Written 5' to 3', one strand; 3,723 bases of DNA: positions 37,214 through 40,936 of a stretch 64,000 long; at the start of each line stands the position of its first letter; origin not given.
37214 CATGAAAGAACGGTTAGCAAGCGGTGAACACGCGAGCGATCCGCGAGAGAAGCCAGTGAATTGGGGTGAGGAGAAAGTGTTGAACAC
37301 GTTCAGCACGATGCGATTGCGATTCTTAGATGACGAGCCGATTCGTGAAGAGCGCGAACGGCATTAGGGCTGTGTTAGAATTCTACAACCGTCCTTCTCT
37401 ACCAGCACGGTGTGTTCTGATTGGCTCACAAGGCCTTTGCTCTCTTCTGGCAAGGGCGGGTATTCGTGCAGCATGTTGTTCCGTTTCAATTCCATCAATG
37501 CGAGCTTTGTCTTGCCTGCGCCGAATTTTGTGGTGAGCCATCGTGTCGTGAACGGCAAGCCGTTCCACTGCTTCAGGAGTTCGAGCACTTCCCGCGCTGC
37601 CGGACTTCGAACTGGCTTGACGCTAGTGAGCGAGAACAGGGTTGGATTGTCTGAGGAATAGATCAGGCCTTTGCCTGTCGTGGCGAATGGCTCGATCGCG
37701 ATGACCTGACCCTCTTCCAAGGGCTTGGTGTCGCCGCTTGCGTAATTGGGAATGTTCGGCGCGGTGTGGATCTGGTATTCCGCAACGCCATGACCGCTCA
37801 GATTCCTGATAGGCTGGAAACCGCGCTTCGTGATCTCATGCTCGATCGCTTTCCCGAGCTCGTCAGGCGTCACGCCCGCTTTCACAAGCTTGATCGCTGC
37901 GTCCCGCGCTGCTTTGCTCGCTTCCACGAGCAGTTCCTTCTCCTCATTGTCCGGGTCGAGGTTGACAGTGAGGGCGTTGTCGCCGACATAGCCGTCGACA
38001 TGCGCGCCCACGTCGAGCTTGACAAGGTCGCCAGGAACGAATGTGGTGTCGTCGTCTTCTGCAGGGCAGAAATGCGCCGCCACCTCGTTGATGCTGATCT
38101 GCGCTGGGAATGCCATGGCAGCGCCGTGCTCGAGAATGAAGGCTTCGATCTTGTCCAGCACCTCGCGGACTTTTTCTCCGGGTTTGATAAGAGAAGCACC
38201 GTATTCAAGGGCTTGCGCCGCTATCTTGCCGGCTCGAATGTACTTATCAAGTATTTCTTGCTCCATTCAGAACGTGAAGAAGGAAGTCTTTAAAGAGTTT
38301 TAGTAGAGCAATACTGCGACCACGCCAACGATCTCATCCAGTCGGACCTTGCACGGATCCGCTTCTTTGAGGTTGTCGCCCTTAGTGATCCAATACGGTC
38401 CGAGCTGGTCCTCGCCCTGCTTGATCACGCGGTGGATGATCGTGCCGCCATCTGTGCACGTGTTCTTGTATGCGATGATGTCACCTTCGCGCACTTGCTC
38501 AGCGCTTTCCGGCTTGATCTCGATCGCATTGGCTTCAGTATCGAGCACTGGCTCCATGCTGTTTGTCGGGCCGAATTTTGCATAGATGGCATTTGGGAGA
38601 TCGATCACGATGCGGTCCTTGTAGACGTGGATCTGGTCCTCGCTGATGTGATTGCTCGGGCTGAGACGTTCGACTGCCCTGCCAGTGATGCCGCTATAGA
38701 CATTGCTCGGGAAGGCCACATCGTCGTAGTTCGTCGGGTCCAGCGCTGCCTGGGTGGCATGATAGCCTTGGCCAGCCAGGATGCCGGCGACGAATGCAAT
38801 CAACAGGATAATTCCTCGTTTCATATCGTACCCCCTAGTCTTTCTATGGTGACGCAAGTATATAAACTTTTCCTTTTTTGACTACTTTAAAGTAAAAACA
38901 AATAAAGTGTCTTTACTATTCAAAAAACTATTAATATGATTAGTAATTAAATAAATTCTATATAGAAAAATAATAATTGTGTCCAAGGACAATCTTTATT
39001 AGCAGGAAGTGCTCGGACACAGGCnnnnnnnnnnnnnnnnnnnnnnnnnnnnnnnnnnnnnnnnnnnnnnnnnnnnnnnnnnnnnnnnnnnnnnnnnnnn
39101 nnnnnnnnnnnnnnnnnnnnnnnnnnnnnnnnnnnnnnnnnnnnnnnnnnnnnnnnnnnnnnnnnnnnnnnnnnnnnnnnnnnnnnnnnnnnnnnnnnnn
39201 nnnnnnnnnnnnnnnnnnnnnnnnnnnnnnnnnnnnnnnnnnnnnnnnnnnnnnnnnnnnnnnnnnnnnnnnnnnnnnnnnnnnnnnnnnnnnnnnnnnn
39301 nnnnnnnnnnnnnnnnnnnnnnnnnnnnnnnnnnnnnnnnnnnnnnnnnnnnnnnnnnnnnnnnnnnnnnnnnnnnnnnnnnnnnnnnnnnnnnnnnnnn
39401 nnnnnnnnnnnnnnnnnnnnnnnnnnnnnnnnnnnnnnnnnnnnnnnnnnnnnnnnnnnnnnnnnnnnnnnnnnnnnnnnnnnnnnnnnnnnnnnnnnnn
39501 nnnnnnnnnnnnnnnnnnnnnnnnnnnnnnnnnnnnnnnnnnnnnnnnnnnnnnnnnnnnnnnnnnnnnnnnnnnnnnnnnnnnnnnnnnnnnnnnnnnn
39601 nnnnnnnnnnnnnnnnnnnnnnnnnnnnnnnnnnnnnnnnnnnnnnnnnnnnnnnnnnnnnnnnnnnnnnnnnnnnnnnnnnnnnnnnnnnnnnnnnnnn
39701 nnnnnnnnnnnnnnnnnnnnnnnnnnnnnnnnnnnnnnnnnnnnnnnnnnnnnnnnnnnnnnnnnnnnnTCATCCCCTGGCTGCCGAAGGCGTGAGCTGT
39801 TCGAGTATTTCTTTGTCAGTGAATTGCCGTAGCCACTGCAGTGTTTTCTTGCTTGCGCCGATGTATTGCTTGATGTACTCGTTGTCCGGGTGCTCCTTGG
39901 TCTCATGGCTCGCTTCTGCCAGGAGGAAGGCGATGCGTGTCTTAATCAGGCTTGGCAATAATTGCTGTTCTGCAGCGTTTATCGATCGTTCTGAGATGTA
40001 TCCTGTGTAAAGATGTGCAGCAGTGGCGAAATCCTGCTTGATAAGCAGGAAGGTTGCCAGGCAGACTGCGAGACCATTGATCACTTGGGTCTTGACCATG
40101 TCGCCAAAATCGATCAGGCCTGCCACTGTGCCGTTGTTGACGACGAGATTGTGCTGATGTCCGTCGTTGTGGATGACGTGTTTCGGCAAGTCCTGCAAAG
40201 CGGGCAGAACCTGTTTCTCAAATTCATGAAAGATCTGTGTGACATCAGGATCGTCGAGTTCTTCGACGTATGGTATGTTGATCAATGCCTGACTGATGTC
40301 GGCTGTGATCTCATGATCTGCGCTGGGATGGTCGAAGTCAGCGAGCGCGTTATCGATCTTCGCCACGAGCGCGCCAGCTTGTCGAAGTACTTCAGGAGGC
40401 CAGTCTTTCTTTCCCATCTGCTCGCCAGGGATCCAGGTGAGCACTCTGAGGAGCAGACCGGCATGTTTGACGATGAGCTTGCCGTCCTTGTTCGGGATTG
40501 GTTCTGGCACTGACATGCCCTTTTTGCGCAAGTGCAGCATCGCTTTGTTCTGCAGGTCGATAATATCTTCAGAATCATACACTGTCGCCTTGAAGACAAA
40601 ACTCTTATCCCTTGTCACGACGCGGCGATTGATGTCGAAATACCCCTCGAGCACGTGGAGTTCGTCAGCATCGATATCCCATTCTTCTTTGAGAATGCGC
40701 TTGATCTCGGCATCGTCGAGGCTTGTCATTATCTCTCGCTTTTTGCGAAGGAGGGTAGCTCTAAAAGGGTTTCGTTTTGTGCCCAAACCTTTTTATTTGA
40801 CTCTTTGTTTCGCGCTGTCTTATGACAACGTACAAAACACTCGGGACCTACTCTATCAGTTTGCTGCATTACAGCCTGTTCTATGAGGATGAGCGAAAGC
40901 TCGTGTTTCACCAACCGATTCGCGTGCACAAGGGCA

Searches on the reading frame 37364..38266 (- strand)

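Call 76: search_protein_families(library=pfam, proteins=[window:37364-38266:-], max_evalue=0.0001)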
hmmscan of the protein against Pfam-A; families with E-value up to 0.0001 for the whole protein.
window:37364-38266:- (300 aa): 1 family
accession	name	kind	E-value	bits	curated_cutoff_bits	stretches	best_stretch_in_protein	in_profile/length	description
PF00557.29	Peptidase_M24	-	2e-37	129.4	23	1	9-196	3-190/208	Metallopeptidase family M24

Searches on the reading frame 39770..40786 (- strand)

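Call 76: search_protein_families(library=pfam, proteins=[window:39770-40786:-], max_evalue=0.0001)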
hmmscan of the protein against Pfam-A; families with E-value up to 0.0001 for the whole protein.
window:39770-40786:- (338 aa): 1 family
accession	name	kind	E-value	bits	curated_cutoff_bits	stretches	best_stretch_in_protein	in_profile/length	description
PF01636.29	APH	-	1.7e-22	80.8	23.2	1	58-245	18-212/239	Phosphotransferase enzyme family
